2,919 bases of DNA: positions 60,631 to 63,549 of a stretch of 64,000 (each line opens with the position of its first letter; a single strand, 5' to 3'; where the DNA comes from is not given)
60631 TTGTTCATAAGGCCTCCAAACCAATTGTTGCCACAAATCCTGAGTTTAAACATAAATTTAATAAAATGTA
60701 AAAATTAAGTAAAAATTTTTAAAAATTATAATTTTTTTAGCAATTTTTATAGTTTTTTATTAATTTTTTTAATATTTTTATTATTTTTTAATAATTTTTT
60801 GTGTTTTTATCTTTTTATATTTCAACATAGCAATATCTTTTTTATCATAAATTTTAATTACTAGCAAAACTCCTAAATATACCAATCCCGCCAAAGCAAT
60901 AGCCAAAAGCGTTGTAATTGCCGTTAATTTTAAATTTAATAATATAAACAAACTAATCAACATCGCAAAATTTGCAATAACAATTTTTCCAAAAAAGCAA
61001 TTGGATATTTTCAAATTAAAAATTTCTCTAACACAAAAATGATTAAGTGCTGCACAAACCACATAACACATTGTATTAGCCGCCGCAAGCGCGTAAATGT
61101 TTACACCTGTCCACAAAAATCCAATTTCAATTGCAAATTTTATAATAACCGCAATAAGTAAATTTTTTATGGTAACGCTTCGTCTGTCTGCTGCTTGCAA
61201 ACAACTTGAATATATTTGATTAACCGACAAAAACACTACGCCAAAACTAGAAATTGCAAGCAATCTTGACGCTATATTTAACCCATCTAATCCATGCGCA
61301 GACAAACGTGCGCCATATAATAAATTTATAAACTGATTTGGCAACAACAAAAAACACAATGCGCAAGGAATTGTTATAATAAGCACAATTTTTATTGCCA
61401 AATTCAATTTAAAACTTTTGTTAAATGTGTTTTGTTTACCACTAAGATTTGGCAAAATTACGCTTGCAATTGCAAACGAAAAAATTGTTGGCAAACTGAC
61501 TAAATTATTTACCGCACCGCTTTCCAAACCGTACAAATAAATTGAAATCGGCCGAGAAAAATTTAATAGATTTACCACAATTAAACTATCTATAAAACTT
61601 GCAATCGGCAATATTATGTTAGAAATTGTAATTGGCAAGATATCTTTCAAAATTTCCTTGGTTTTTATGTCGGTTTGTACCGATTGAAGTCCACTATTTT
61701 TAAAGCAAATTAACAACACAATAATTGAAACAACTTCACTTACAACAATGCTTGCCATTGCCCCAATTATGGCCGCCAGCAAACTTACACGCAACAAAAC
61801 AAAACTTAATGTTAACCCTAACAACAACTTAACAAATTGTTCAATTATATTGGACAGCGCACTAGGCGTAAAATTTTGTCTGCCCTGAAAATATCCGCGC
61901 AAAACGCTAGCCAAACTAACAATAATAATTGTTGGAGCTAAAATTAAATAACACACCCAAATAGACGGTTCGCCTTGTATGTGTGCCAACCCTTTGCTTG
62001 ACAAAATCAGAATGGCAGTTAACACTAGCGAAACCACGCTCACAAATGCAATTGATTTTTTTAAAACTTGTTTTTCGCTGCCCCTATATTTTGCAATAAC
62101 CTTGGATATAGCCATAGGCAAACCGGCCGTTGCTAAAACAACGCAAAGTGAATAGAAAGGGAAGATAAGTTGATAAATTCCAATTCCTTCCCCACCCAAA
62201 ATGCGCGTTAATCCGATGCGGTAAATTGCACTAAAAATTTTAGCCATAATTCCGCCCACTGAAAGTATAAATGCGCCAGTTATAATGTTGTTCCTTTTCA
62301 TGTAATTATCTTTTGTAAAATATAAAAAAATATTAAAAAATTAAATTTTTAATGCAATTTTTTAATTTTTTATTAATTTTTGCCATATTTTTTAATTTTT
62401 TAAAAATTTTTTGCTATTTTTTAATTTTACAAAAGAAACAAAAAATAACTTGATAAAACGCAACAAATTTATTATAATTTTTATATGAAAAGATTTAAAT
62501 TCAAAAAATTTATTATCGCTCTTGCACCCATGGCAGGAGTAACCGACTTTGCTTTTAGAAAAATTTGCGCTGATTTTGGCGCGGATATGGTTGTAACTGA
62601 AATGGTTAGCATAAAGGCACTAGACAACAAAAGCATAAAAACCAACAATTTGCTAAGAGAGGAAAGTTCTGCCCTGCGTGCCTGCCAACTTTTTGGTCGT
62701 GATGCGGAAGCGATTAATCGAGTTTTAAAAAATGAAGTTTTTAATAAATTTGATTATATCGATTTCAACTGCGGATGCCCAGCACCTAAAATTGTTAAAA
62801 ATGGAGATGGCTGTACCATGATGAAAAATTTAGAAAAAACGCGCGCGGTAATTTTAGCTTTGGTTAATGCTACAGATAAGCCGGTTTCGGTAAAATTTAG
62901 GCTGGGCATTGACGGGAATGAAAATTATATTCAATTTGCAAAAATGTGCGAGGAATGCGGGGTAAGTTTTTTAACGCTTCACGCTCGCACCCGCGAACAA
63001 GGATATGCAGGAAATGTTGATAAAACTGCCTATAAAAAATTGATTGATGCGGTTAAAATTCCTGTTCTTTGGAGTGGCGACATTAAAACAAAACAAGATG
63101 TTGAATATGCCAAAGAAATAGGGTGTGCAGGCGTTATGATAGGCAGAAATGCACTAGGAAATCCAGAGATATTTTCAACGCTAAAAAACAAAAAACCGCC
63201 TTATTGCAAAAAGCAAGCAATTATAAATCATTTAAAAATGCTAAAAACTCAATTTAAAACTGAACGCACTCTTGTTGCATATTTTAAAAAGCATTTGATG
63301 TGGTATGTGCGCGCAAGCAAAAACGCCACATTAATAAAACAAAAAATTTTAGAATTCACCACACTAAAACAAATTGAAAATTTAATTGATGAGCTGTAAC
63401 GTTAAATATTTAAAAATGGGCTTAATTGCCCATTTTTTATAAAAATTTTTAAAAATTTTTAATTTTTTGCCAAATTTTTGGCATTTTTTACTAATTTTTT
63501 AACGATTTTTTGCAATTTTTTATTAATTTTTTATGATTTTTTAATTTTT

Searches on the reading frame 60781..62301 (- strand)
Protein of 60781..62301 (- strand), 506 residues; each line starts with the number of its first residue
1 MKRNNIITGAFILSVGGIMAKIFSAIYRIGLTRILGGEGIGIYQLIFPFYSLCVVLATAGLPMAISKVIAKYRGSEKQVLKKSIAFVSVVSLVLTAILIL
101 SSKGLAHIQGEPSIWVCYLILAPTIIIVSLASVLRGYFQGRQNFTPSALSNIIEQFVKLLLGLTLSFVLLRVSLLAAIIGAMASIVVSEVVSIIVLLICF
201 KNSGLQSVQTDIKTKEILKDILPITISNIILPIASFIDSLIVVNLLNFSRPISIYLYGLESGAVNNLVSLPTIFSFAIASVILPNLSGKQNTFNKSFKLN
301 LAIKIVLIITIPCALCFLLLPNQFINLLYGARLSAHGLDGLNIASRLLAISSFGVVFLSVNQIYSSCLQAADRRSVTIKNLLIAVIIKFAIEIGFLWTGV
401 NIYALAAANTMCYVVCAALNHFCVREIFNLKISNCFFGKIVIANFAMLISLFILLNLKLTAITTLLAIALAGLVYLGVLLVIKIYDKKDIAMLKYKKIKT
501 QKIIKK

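Call 61: search_protein_families(library=pfam, proteins=[window:60781-62301:-], max_evalue=0.00001)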
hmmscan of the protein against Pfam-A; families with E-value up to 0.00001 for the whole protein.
window:60781-62301:- (506 aa): 4 families
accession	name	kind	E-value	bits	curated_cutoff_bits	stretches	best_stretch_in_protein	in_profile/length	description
PF01943.22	Polysacc_synt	-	4.1e-31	108.8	28.2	1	8-287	3-271/274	Polysaccharide biosynthesis protein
PF03023.19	MurJ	-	8.3e-16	58.1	27.4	1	75-457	51-435/451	Lipid II flippase MurJ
PF13440.11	Polysacc_synt_3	-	1.1e-12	48.3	23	1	31-332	2-287/293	Polysaccharide biosynthesis protein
PF01554.23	MatE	-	3.9e-06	27.1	24.9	0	223-390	1-157/161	MatE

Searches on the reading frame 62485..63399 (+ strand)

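Call 61: search_protein_families(library=pfam, proteins=[window:62485-63399:+], max_evalue=0.00001)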
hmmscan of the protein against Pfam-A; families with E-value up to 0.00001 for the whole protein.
window:62485-63399:+ (304 aa): 2 families
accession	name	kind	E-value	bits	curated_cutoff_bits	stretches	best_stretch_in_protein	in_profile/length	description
PF01207.24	Dus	-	2.8e-65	220.9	20.4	1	13-296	2-297/311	Dihydrouridine synthase (Dus)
PF00977.27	His_biosynth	-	5.8e-06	26.3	23.6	0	145-221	145-220/228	Histidine biosynthesis protein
